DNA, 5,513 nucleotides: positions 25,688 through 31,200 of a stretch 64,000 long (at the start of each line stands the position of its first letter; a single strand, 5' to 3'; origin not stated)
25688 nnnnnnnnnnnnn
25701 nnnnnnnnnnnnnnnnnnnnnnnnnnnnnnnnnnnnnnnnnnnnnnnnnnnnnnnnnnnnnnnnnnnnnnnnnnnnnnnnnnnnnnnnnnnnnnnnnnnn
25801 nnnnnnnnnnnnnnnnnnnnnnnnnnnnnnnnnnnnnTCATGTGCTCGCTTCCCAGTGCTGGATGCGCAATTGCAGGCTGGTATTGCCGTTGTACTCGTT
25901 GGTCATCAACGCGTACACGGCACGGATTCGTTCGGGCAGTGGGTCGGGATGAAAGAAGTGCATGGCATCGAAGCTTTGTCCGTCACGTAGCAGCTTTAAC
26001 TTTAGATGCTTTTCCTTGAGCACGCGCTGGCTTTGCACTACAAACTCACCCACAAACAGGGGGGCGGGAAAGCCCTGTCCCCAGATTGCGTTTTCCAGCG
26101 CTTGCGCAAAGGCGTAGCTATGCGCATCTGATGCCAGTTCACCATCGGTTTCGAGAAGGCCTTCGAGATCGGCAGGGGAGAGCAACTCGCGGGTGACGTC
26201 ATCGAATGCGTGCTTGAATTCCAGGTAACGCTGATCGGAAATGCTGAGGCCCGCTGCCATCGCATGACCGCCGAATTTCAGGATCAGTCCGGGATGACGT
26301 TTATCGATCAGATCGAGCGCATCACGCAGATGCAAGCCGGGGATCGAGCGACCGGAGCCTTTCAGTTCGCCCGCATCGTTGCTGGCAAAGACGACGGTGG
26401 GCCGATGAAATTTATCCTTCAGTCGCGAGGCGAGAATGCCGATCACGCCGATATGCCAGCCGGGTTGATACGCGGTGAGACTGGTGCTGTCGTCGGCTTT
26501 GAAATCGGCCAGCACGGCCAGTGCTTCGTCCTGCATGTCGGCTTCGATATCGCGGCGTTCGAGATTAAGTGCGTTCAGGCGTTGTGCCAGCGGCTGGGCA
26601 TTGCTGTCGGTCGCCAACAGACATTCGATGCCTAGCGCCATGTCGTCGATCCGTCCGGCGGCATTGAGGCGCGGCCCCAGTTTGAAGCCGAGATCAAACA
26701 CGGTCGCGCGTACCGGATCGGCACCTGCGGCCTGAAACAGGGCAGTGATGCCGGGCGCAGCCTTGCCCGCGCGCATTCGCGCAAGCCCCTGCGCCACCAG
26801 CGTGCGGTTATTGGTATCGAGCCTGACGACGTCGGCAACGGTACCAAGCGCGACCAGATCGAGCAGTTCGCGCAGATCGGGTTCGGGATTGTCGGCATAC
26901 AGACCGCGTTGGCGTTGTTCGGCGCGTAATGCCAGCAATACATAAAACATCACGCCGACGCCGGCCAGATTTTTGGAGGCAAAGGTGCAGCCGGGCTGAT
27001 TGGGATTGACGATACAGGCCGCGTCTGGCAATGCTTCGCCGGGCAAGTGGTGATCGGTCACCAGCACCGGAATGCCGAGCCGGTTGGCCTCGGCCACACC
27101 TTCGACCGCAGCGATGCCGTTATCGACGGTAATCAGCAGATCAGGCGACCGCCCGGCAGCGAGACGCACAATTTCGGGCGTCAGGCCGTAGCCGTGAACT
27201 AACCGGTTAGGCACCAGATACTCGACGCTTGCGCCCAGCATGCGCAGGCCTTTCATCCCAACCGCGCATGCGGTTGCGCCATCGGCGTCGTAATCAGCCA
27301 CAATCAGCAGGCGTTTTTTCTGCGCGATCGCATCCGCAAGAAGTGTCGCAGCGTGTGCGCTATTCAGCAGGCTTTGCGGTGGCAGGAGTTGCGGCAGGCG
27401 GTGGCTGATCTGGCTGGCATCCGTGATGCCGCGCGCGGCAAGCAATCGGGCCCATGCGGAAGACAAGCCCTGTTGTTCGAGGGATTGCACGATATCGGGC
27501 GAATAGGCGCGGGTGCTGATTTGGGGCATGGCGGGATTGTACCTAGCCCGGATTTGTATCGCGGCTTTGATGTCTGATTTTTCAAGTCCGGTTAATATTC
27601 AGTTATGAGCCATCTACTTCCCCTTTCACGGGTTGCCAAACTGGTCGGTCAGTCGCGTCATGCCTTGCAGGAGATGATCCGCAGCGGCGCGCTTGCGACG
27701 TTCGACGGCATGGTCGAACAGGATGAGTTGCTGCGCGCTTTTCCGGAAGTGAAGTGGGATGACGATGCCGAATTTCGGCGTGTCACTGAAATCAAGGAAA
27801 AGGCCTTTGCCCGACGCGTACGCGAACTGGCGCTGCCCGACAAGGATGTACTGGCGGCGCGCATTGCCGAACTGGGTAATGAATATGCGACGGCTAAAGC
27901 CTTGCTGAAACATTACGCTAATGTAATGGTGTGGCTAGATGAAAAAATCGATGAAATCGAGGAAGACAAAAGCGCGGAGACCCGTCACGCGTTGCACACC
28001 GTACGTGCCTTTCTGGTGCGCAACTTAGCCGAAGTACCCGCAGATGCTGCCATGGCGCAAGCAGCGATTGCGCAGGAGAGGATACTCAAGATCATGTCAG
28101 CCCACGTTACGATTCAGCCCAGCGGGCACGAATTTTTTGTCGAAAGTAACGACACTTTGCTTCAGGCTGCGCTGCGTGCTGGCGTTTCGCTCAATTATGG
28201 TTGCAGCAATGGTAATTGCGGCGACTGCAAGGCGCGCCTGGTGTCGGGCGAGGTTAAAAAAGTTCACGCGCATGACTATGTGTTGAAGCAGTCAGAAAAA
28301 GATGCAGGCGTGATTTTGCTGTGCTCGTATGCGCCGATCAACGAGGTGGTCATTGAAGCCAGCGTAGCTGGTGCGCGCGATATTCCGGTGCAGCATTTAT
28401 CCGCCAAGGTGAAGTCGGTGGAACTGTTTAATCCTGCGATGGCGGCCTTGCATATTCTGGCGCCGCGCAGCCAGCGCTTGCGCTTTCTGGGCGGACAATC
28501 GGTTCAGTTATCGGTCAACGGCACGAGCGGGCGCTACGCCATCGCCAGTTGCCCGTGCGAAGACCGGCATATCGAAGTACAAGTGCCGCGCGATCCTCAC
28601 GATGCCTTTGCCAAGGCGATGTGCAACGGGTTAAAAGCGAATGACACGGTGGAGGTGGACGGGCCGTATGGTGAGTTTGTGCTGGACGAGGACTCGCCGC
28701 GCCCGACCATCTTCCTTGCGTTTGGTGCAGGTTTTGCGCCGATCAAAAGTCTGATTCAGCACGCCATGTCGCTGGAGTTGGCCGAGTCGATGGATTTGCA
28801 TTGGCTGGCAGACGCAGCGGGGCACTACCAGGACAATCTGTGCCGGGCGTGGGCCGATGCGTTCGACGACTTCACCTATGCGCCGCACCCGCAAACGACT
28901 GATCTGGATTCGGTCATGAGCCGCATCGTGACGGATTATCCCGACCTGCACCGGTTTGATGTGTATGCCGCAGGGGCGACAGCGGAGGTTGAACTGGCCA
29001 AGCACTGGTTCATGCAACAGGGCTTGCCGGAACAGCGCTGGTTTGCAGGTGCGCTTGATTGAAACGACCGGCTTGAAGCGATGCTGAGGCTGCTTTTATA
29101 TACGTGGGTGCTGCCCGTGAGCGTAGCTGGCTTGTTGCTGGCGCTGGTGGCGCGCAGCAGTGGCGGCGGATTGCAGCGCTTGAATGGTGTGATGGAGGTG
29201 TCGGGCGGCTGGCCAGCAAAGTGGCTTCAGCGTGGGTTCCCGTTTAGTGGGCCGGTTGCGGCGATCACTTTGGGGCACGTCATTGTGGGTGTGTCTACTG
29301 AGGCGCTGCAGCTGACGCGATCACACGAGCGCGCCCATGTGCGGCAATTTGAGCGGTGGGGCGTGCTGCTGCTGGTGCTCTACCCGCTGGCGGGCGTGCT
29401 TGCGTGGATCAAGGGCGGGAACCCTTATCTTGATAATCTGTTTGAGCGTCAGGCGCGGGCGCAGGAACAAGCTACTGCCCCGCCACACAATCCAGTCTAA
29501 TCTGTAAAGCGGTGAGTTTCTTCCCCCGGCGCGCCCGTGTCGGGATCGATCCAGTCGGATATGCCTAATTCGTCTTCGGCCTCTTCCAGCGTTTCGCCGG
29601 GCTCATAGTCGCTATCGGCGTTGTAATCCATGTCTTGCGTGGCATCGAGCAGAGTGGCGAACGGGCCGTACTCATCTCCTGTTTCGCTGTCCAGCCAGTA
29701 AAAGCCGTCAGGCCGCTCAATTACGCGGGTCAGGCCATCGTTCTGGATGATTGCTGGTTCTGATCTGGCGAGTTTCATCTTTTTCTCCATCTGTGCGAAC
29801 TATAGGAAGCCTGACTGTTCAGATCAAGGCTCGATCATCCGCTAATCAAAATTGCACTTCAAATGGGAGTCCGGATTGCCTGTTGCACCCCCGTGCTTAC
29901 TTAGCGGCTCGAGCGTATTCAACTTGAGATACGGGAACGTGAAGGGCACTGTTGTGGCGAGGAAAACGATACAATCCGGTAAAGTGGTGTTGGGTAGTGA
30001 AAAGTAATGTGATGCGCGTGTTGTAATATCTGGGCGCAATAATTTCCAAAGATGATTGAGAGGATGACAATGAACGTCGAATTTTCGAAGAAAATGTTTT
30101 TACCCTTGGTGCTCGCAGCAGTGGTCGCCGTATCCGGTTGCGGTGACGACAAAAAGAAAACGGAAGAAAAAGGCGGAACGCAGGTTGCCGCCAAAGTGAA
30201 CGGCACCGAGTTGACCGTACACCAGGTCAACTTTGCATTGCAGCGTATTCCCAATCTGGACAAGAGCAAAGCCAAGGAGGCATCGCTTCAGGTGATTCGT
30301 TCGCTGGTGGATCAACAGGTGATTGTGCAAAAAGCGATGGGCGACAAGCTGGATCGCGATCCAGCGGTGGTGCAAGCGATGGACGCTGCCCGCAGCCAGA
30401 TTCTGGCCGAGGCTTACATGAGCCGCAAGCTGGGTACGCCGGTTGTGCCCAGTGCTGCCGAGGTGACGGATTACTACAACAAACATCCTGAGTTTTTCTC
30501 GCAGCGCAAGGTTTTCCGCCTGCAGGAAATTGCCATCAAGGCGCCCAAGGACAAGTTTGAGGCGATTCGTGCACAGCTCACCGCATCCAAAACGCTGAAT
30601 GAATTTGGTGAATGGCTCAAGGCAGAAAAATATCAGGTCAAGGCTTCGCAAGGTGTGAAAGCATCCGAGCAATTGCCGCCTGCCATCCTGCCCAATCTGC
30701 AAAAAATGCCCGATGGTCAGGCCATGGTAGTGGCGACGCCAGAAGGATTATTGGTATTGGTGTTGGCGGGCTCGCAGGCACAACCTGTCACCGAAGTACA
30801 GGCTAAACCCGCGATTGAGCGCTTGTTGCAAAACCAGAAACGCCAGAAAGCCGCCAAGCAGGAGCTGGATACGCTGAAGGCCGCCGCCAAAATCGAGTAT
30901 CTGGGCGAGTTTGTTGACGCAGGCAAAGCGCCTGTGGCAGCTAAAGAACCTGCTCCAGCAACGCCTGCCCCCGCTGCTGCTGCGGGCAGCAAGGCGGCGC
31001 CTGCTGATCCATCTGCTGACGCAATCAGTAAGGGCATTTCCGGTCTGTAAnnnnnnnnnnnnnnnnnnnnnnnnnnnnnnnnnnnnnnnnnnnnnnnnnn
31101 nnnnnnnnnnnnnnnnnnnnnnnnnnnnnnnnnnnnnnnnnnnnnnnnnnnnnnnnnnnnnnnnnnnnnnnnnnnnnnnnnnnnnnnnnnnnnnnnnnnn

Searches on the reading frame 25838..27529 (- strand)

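Call 24: search_protein_families(library=pfam, proteins=[window:25838-27529:-], max_evalue=0.0001)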
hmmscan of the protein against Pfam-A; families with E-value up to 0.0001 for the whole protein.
window:25838-27529:- (563 aa): 3 families
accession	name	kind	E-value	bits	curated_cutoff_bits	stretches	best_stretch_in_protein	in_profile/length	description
PF01368.27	DHH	-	3.9e-25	89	28.1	1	74-230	2-125/125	DHH family, N-terminal domain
PF17768.7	RecJ_OB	-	8.5e-20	71.3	27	1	461-558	1-107/107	RecJ OB domain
PF02272.25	DHHA1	-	4.4e-18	66.1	25.9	1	351-445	5-99/102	DHHA1 domain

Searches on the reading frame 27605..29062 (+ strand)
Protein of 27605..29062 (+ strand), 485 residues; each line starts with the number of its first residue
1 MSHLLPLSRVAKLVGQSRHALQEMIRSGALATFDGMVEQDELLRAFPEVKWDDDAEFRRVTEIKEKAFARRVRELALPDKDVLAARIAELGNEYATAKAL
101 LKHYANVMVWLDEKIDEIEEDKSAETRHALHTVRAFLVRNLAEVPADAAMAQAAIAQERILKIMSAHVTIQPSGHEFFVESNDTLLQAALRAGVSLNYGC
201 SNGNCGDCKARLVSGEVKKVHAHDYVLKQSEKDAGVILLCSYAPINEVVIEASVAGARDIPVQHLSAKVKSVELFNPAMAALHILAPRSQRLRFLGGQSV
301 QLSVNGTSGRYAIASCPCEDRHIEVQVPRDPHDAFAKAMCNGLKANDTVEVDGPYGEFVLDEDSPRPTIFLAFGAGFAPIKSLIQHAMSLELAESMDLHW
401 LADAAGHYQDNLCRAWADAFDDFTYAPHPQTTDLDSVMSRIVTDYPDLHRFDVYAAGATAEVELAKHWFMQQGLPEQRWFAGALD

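Call 24: search_protein_families(library=pfam, proteins=[window:27605-29062:+], max_evalue=0.0001)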
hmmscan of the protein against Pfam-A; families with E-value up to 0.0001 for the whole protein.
window:27605-29062:+ (485 aa): 1 family
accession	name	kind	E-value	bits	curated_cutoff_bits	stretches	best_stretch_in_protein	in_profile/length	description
PF00111.32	Fer2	-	5.5e-13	49.1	21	1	168-242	1-74/77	2Fe-2S iron-sulfur cluster binding domain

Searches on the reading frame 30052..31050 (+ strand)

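Call 22: search_protein_families(library=ncbifam, proteins=[window:30052-31050:+], max_evalue=0.00001)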
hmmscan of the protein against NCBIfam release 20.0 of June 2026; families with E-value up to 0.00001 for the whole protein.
window:30052-31050:+ (332 aa): 1 family
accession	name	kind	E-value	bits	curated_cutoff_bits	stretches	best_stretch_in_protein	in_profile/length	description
TIGR02925.1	cis_trans_EpsD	equivalog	3.5e-81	272.2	108.9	1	20-248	4-232/232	EpsD family peptidyl-prolyl cis-trans isomerase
